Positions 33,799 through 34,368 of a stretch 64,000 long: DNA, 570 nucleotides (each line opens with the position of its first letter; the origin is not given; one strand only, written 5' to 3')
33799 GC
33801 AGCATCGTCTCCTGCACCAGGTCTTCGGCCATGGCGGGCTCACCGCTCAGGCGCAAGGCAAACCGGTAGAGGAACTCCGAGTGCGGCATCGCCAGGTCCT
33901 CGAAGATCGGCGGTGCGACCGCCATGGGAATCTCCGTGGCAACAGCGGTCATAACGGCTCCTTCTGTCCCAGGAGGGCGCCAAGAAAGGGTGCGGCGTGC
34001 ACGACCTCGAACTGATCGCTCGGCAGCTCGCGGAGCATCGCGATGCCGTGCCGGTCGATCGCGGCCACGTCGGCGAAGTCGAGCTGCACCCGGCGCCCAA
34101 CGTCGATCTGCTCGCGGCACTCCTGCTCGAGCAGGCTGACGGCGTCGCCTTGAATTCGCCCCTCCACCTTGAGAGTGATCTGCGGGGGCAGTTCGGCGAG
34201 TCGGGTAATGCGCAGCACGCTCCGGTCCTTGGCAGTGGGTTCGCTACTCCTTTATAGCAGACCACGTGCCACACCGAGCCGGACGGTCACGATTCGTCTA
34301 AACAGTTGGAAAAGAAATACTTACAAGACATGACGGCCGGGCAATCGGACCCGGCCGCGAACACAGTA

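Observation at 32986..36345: Candidate undescribed ECF-sigma control module: PAS-PAS sigma-54 activator, then a -24/-12 promoter, then a non-phosphorylatable STAS, an ECF sigma and a stand-alone SnoaL-like protein, with no anti-sigma factor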

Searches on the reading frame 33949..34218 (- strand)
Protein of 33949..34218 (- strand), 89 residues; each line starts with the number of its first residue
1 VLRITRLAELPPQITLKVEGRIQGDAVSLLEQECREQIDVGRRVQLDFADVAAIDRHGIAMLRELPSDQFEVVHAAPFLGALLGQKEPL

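Call 3: search_protein_families(library=pfam, proteins=[window:33949-34218:-], max_evalue=1)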
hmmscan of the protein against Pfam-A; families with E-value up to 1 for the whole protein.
window:33949-34218:- (89 aa): 3 families
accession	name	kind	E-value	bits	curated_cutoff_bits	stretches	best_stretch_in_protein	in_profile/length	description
PF13466.11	STAS_2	-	1.6e-05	25.4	29.2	1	16-66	1-51/80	STAS domain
PF01740.26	STAS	-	0.014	15.6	22.6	1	14-65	11-64/106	STAS domain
PF11225.14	DUF3024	-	0.24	12.1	24.9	1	9-51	24-63/112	Domain of unknown function (DUF3024)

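Call 4: search_protein_families(library=ncbifam, proteins=[window:33949-34218:-], max_evalue=1)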
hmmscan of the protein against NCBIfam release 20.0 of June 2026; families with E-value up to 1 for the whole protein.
window:33949-34218:- (89 aa): 2 families
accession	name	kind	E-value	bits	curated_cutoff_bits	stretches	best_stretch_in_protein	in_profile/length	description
NF004548.0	PRK05892.1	equivalog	0.035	14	126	1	30-87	75-134/158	nucleoside diphosphate kinase regulator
NF033618.0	mlaB_1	equivalog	0.058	13.8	90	1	15-68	11-62/94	lipid asymmetry maintenance protein MlaB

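Call 9: find_homologous_proteins(query=window:33949-34218:-, max_evalue=0.001)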
Query window:33949-34218:- (89 aa): 13 proteins with E <= 0.001 among 16 candidates.
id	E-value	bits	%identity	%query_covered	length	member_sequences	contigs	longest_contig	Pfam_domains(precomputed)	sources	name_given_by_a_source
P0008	1.2e-49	183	100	100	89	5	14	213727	PF13466.13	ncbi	-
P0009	1.6e-47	177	97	100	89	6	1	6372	PF13466.13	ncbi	-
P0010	4.3e-45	169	91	100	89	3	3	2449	PF13466.13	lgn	-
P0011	5.9e-44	165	91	99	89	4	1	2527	PF13466.13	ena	-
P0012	1.8e-43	164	90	100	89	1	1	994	PF13466.13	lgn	-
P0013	1.5e-41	157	89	100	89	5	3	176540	PF13466.13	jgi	jgi:ABC-type transporter Mla MlaB component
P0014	2.2e-35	138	78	98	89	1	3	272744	PF13466.13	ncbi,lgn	-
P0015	1.7e-13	68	45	98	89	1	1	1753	PF01740.27,PF13466.13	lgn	-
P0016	5.7e-13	66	47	93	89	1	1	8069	PF13466.13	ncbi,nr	ncbi:MAG: hypothetical protein HYV62_12475 [Candidatus Rokubacteria bacterium]|nr:hypothetical prote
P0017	1.4e-11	62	48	93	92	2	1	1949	PF01740.27,PF13466.13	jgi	-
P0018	1.1e-10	59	42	96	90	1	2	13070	PF01740.27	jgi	jgi:anti-anti-sigma regulatory factor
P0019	3.0e-7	48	38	97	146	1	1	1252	PF01740.27,PF13466.13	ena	-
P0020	2.3e-5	42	39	94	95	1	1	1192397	-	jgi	jgi:anti-anti-sigma regulatory factor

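Call 13: find_encoding_contigs(protein=P0016, flank=5000, max_places=2)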
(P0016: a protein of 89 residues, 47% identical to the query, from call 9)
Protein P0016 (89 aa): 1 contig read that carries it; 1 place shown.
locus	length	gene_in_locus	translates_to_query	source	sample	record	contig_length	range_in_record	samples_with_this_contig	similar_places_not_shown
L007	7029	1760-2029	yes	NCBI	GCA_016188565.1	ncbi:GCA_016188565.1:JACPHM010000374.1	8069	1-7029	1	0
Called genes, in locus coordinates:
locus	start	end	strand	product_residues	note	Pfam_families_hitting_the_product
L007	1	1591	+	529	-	PF01590:GAF, PF13185:GAF_2, PF13492:GAF_3, PF00158:Sigma54_activat, PF14532:Sigma54_activ_2, PF07724:AAA_2 (weak), PF25601:AAA_lid_14, PF02954:HTH_8, +2 more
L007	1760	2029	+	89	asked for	PF13466:STAS_2 (weak)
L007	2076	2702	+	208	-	PF07638:Sigma70_ECF (faint), PF04542:Sigma70_r2, PF08281:Sigma70_r4_2, PF04545:Sigma70_r4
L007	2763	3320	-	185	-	PF13505:OMP_b-brl (weak), PF09411:PagL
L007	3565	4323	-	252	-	PF09335:VTT_dom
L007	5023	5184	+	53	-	-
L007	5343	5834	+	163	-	-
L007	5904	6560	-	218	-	PF04143:Sulf_transp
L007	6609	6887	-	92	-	PF04143:Sulf_transp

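Call 14: find_encoding_contigs(protein=P0018, flank=5000, max_places=2)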
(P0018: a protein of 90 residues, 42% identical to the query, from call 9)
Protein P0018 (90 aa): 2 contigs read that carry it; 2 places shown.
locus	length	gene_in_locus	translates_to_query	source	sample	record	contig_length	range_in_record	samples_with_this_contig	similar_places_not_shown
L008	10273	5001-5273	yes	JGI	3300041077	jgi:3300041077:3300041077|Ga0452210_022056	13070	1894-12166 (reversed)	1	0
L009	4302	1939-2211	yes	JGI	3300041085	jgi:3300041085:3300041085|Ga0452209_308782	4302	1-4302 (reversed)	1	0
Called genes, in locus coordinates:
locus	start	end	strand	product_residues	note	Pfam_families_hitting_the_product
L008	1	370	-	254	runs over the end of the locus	PF00857:Isochorismatase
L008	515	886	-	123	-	PF00127:Copper-bind (weak)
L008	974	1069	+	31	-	-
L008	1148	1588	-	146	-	-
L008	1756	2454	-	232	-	PF04264:YceI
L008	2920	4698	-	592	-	PF00989:PAS, PF13188:PAS_8, PF13426:PAS_9, PF00989:PAS, PF24820:Diguanyl_cycl_sensor, PF13426:PAS_9, PF00158:Sigma54_activat, PF14532:Sigma54_activ_2, +8 more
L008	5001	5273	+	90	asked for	PF01740:STAS (weak)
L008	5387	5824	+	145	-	PF07291:MauE (weak), PF07681:DoxX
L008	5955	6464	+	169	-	-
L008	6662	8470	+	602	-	PF19291:TREH_N, PF00723:Glyco_hydro_15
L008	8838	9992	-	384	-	PF00515:TPR_1 (faint), PF12895:ANAPC3 (faint), PF07719:TPR_2 (faint), PF13414:TPR_11 (weak), PF13432:TPR_16, PF14559:TPR_19, PF13432:TPR_16 (weak), PF13424:TPR_12, +8 more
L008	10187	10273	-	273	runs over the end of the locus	PF04264:YceI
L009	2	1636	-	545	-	?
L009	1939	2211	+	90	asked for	PF01740:STAS (weak)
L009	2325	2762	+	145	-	PF07291:MauE (weak), PF07681:DoxX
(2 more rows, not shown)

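Call 15: find_encoding_contigs(protein=P0020, flank=5000, max_places=2)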
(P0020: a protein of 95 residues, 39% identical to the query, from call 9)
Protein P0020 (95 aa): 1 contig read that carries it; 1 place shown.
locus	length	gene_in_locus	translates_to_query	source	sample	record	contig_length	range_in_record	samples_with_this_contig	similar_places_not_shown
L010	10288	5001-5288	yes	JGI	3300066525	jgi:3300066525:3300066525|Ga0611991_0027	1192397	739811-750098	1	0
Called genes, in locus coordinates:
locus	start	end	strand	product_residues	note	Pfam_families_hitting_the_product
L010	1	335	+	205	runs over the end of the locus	-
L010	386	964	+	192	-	-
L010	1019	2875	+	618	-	PF00270:DEAD, PF04851:ResIII (weak), PF00271:Helicase_C, PF16124:RecQ_Zn_bind, PF09382:RQC, PF00570:HRDC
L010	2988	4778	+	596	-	PF00989:PAS, PF08448:PAS_4, PF00989:PAS (weak), PF13426:PAS_9 (weak), PF00158:Sigma54_activat, PF14532:Sigma54_activ_2, PF07728:AAA_5 (weak), PF25601:AAA_lid_14, +4 more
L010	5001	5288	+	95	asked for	-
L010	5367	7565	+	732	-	PF07452:CHRD, PF07995:GSDH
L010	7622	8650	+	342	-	PF00583:Acetyltransf_1, PF13673:Acetyltransf_10 (faint), PF13508:Acetyltransf_7 (weak), PF00583:Acetyltransf_1 (weak)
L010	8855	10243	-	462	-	PF08486:SpoIID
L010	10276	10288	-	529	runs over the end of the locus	PF18348:SH3_16, PF00877:NLPC_P60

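Call 24: find_related_loci(query=A3, collection=genome_contigs, flank=5000)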
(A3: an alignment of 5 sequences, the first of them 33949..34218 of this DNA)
Query A3 (89 aa) in genome_contigs; peptide patterns used: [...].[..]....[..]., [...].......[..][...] (x = any residue, [..] = any of these).
600 stretches matched a pattern (row limit reached: there are more); 4 encode a relative of the query (tblastn E <= 1e-3); 4 distinct loci.
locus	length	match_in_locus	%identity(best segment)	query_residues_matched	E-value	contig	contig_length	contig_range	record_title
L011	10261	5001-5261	89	1-87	5e-47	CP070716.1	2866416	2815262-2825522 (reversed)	MAG: Gemmatimonadota bacterium isolate bin486 chromosome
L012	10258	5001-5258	55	1-86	1e-28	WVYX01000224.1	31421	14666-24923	MAG: Gemmatimonadales bacterium isolate CS3-C064 C_merged_R1_(paired)_contig_5970, whole genome shotgun sequence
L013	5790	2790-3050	39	1-87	3e-16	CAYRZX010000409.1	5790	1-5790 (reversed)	MAG TPA_asm: uncultured Gemmatimonas sp. isolate binchicken_co21_402 genome assembly, contig: NODE_16895_length_5790_cov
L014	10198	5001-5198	36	1-65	7e-6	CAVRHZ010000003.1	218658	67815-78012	MAG: uncultured Acidobacteriaceae bacterium isolate MFD05705.bin.2.85 genome assembly, contig: contig_15538, whole genom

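Call 68: find_homologous_proteins(query=A6, max_evalue=0.000001)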
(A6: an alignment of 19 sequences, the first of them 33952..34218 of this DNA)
Query A6 (19 sequences) (89 aa, profile of the alignment): 1097 proteins with E <= 0.000001 among 4504 candidates; the best 120 are listed.
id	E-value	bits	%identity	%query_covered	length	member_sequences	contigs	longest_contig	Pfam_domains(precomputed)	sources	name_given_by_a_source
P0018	6.7e-33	130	42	96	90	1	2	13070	PF01740.27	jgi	jgi:anti-anti-sigma regulatory factor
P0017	1.4e-32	129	48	93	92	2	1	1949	PF01740.27,PF13466.13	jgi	-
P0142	1.6e-32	129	44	98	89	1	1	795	PF13466.13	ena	-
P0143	3.2e-32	128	39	98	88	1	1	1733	PF01740.27,PF13466.13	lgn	-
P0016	3.7e-32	128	47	93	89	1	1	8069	PF13466.13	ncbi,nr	ncbi:MAG: hypothetical protein HYV62_12475 [Candidatus Rokubacteria bacterium]|nr:hypothetical prote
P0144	4.0e-32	128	43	98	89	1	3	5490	PF01740.27,PF13466.13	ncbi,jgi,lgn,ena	-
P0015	4.7e-32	128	45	98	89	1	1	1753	PF01740.27,PF13466.13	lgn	-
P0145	5.0e-32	128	39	94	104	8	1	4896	PF01740.27,PF13466.13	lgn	-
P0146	5.2e-32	127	48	93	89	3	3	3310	PF01740.27,PF13466.13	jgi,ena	-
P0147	5.2e-32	127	40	98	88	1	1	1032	PF01740.27,PF13466.13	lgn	-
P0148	2.4e-31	125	40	98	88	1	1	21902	PF13466.13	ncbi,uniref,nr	ncbi:MAG: hypothetical protein A3F84_28285 [Candidatus Handelsmanbacteria bacterium RIFCSPLOWO2_12_F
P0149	3.8e-31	125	42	93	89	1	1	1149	PF13466.13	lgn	-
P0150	7.4e-31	124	45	93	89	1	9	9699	PF01740.27,PF13466.13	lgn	-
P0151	8.8e-31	124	41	84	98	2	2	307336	PF13466.13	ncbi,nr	ncbi:MAG: STAS domain-containing protein [Verrucomicrobia subdivision 3 bacterium]|nr:STAS domain-co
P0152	9.9e-31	123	38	94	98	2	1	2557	PF13466.13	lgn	-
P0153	2.1e-30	122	38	94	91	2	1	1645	PF13466.13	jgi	-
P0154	2.5e-30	122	39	93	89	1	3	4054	PF01740.27,PF13466.13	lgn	-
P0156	4.2e-30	121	38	94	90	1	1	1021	PF13466.13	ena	-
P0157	4.7e-30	121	39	94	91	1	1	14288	PF13466.13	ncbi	-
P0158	7.8e-30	121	38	94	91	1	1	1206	PF13466.13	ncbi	-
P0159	7.8e-30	120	43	98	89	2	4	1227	PF01740.27,PF13466.13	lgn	-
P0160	2.7e-29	119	37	94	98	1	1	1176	PF13466.13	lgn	-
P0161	1.0e-28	117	56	97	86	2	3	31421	PF13466.13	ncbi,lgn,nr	ncbi:MAG: hypothetical protein GTN78_25780 [Gemmatimonadales bacterium]|nr:hypothetical protein [Gem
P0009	1.0e-28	117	97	100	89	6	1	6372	PF13466.13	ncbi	-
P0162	1.2e-28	117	40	98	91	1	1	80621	PF01740.27,PF13466.13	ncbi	-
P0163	1.3e-28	117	40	98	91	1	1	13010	PF13466.13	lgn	-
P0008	1.4e-28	116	100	100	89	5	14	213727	PF13466.13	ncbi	-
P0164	2.4e-28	116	40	94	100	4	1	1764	PF13466.13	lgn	-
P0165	3.3e-28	115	40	98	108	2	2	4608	PF13466.13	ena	-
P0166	3.3e-28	115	38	98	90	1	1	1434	PF13466.13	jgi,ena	-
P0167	4.2e-28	115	49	98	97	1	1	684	PF13466.13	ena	-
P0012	5.5e-28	115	90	100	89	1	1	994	PF13466.13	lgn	-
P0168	6.9e-28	114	51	99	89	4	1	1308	PF13466.13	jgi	-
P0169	9.2e-28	114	48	98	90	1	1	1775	PF13466.13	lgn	-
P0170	1.3e-27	113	40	93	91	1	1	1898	PF13466.13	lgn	-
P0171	1.4e-27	113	48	98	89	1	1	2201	PF13466.13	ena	-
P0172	1.5e-27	113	36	93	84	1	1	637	PF01740.27,PF13466.13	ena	-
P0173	1.6e-27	113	37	98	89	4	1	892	PF01740.27,PF13466.13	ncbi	-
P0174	1.6e-27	113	45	94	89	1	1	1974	PF01740.27,PF13466.13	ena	-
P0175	1.8e-27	113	41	98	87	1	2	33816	PF01740.27,PF13466.13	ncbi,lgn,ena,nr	ncbi:MAG: hypothetical protein EXS64_06530 [Candidatus Latescibacteria bacterium]|nr:hypothetical pr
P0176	1.9e-27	113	40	96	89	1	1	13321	PF01740.27,PF13466.13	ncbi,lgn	-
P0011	2.1e-27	113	91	99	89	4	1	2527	PF13466.13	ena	-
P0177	2.4e-27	113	53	99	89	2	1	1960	PF13466.13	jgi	jgi:ABC-type transporter Mla MlaB component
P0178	2.5e-27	112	47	98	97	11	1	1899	PF13466.13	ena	-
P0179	3.6e-27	112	42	94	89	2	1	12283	PF13466.13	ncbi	-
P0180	4.0e-27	112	46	94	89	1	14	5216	PF13466.13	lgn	-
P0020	4.6e-27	112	39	94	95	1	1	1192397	-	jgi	jgi:anti-anti-sigma regulatory factor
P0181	5.1e-27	111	37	98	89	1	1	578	PF01740.27,PF13466.13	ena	-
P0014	9.0e-27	111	78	98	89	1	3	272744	PF13466.13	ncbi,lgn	-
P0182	9.2e-27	111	38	94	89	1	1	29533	PF13466.13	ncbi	-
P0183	9.2e-27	111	49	98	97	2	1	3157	PF13466.13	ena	-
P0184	9.5e-27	111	46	92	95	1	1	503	PF01740.27,PF13466.13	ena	-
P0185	1.1e-26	110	51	98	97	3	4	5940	PF13466.13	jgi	jgi:anti-anti-sigma regulatory factor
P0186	1.3e-26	110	46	98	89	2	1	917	PF13466.13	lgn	-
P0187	1.5e-26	110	35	99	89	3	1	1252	PF01740.27,PF13466.13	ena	-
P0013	1.8e-26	110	89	100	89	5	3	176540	PF13466.13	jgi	jgi:ABC-type transporter Mla MlaB component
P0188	2.0e-26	110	48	98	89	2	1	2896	PF13466.13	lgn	-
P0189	2.2e-26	109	39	94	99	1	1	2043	PF13466.13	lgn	-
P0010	2.4e-26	109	91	100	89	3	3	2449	PF13466.13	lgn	-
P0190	2.6e-26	109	46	98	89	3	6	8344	PF13466.13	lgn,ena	-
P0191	2.7e-26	109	49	98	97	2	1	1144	PF13466.13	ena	-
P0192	3.2e-26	109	44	100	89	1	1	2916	PF01740.27,PF13466.13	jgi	jgi:anti-anti-sigma regulatory factor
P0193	4.0e-26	109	48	98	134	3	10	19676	PF13466.13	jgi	jgi:hypothetical protein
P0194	5.0e-26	108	34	99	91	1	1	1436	PF01740.27,PF13466.13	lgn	-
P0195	5.1e-26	108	48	98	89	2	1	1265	PF13466.13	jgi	jgi:ABC-type transporter Mla MlaB component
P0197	7.4e-26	108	43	93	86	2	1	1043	PF13466.13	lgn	-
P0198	1.0e-25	107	40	93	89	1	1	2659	PF01740.27,PF13466.13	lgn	-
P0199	1.5e-25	107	38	94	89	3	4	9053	PF13466.13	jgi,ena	jgi:anti-anti-sigma regulatory factor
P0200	1.6e-25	107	39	99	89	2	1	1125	PF01740.27,PF13466.13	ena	-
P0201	1.7e-25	107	35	93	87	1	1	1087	PF13466.13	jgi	-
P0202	2.2e-25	106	46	89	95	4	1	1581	PF01740.27,PF13466.13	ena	-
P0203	2.3e-25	106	44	94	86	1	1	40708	PF13466.13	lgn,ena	-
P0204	2.3e-25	106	36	98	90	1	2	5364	PF01740.27,PF13466.13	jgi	jgi:anti-anti-sigma regulatory factor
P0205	2.6e-25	106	47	97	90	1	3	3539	PF13466.13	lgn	-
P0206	3.0e-25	106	42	99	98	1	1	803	PF01740.27,PF13466.13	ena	-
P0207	3.8e-25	105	48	98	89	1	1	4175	PF13466.13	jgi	jgi:anti-anti-sigma regulatory factor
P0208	4.8e-25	105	41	97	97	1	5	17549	PF01740.27,PF13466.13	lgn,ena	-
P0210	5.7e-25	105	38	98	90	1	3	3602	PF13466.13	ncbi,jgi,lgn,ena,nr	ncbi:MAG TPA: STAS domain-containing protein [Candidatus Binatia bacterium]|nr:STAS domain-containin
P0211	5.9e-25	105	39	98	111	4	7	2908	PF13466.13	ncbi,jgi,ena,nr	ncbi:MAG TPA: hypothetical protein P5330_09300 [Candidatus Competibacteraceae bacterium]|nr:hypothet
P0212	6.0e-25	105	46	98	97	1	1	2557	PF13466.13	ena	-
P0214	1.1e-24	104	37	89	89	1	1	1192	PF13466.13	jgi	jgi:hypothetical protein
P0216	1.3e-24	104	39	100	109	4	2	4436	PF13466.13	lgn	-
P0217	2.4e-24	103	45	92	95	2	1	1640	PF01740.27,PF13466.13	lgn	-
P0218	2.5e-24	103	33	98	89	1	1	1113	PF01740.27,PF13466.13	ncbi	-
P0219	3.5e-24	102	40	97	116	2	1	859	PF01740.27,PF13466.13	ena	-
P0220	4.1e-24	102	37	94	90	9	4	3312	PF01740.27,PF13466.13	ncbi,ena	-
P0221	4.3e-24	102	39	98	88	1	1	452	PF01740.27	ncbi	-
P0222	4.3e-24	102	40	98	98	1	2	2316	PF13466.13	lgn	-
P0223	4.9e-24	102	37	94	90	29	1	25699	PF01740.27,PF13466.13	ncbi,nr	ncbi:STAS domain-containing protein [Nitrospiraceae bacterium AH_259_D15_M11_P09]|nr:STAS domain-con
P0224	5.0e-24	102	40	97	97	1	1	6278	PF01740.27,PF13466.13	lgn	-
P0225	6.8e-24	101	36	93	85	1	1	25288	PF13466.13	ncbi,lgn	ncbi:MAG: STAS domain-containing protein [Nitrospirales bacterium]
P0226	7.3e-24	101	36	98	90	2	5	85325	PF13466.13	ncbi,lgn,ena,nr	ncbi:MAG: hypothetical protein KDJ28_02175 [Candidatus Competibacteraceae bacterium]|nr:hypothetical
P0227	8.5e-24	101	35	93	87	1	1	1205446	PF13466.13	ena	-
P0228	8.9e-24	101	38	97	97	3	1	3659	PF13466.13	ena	-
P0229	9.6e-24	101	45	93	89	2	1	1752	PF13466.13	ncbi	-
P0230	9.6e-24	101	40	97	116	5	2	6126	PF01740.27,PF13466.13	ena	-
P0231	9.7e-24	101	39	93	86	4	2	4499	PF01740.27,PF13466.13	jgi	jgi:anti-anti-sigma regulatory factor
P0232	1.0e-23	101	44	98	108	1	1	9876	PF01740.27,PF13466.13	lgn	-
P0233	1.0e-23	101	38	97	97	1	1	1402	PF01740.27,PF13466.13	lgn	-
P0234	1.0e-23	101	46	93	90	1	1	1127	PF13466.13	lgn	-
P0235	1.1e-23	101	38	89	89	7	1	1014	PF13466.13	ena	-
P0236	1.1e-23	101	40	97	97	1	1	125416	PF01740.27,PF13466.13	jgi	jgi:anti-anti-sigma regulatory factor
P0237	1.1e-23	101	35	93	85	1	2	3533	PF01740.27,PF13466.13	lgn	-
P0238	1.1e-23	101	38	97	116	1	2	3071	PF01740.27,PF13466.13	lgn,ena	-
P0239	1.7e-23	100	34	93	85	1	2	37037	PF13466.13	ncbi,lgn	-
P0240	1.8e-23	100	39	93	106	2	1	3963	PF01740.27,PF13466.13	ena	-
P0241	2.1e-23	100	40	93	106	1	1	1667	PF01740.27,PF13466.13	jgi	jgi:anti-anti-sigma regulatory factor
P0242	2.1e-23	100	37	94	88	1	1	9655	PF13466.13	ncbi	-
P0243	2.2e-23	100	44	100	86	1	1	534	PF13466.13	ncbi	-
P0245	2.3e-23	100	36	99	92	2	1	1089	PF13466.13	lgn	-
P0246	2.4e-23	100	38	97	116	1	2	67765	PF01740.27,PF13466.13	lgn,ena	-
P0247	2.5e-23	100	34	89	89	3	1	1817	PF13466.13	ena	-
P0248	2.7e-23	100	49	96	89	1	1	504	PF13466.13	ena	-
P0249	2.8e-23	100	38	97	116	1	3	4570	PF01740.27,PF13466.13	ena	-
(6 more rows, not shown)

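Call 69: find_encoding_contigs(protein=P0151, flank=4500, max_places=1)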
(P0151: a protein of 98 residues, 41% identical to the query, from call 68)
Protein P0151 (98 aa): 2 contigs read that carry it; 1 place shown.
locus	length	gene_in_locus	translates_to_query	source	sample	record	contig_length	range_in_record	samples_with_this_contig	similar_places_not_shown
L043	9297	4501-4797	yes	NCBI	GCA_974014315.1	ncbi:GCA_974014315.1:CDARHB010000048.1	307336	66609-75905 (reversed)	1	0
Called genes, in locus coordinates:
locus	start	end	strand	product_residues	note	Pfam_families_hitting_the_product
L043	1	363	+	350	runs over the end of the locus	PF00903:Glyoxalase, PF12681:Glyoxalase_2 (faint), PF13669:Glyoxalase_4 (weak), PF22677:Ble-like_N (faint), PF00903:Glyoxalase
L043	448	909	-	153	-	PF01850:PIN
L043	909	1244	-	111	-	-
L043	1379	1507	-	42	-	-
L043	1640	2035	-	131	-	-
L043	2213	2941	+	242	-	PF00989:PAS, PF08448:PAS_4, PF13188:PAS_8, PF13426:PAS_9, PF08447:PAS_3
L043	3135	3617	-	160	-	-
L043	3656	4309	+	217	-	PF00158:Sigma54_activat, PF14532:Sigma54_activ_2 (weak), PF25601:AAA_lid_14, PF02954:HTH_8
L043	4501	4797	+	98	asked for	PF13466:STAS_2 (weak)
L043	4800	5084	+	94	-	PF04542:Sigma70_r2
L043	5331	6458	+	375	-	PF00158:Sigma54_activat, PF01078:Mg_chelatase (faint), PF14532:Sigma54_activ_2, PF07728:AAA_5 (weak), PF25601:AAA_lid_14, PF02954:HTH_8 (weak)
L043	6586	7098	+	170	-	PF07681:DoxX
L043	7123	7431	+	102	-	PF00355:Rieske, PF13806:Rieske_2, PF22543:Rieske_4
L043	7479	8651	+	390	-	PF10643:Cytochrome-c551 (weak), PF09098:Dehyd-heme_bind (weak), PF00034:Cytochrom_C, PF13442:Cytochrome_CBB3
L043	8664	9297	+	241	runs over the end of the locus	PF00970:FAD_binding_6 (weak), PF00175:NAD_binding_1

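Call 70: find_encoding_contigs(protein=P0226, flank=4500, max_places=1)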
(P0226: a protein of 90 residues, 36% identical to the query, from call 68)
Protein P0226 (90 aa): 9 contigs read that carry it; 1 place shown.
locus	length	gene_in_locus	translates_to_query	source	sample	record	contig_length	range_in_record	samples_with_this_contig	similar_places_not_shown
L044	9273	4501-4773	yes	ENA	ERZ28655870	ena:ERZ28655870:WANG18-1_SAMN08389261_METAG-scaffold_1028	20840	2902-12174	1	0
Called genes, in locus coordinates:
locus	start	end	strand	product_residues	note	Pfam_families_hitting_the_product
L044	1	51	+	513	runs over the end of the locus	PF07520:SrfB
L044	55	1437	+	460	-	PF07520:SrfB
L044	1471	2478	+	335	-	PF12158:DUF3592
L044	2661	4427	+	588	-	PF00989:PAS, PF13188:PAS_8, PF08447:PAS_3, PF13426:PAS_9, PF00989:PAS, PF00158:Sigma54_activat, PF14532:Sigma54_activ_2, PF07728:AAA_5, +8 more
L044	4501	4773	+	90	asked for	PF13466:STAS_2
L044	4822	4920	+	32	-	-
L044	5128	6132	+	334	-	-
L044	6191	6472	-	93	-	PF14026:SCO4226-like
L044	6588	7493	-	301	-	PF03547:Mem_trans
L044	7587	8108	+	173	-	PF01661:Macro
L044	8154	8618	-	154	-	PF01957:NfeD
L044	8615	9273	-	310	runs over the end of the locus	PF01145:Band_7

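Call 71: find_encoding_contigs(protein=P0223, flank=4500, max_places=1)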
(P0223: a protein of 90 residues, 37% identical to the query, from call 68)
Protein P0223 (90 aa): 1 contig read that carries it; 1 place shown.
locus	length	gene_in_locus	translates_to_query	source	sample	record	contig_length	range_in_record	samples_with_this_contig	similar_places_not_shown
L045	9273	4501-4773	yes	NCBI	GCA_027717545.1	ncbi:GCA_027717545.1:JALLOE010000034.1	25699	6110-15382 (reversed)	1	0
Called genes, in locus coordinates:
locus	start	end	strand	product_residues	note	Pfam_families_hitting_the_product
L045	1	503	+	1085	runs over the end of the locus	PF10070:DabA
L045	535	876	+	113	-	PF00543:P-II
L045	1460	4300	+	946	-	PF00989:PAS, PF13188:PAS_8, PF13426:PAS_9, PF00989:PAS, PF01590:GAF, PF13185:GAF_2, PF00158:Sigma54_activat, PF14532:Sigma54_activ_2, +8 more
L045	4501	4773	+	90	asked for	PF01740:STAS (weak), PF13466:STAS_2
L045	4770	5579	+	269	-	PF07638:Sigma70_ECF (faint), PF04542:Sigma70_r2, PF04545:Sigma70_r4 (weak), PF08281:Sigma70_r4_2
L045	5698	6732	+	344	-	PF08240:ADH_N, PF00107:ADH_zinc_N, PF13602:ADH_zinc_N_2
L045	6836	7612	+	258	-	PF01243:PNPOx_N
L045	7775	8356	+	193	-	PF00440:TetR_N, PF13977:TetR_C_6 (weak), PF16859:TetR_C_11 (weak), PF16925:TetR_C_13, PF21993:TetR_C_13_2 (weak)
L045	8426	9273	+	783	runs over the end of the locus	PF03176:MMPL, PF02460:Patched (weak), PF12349:Sterol-sensing (faint), PF03176:MMPL, PF00873:ACR_tran (weak)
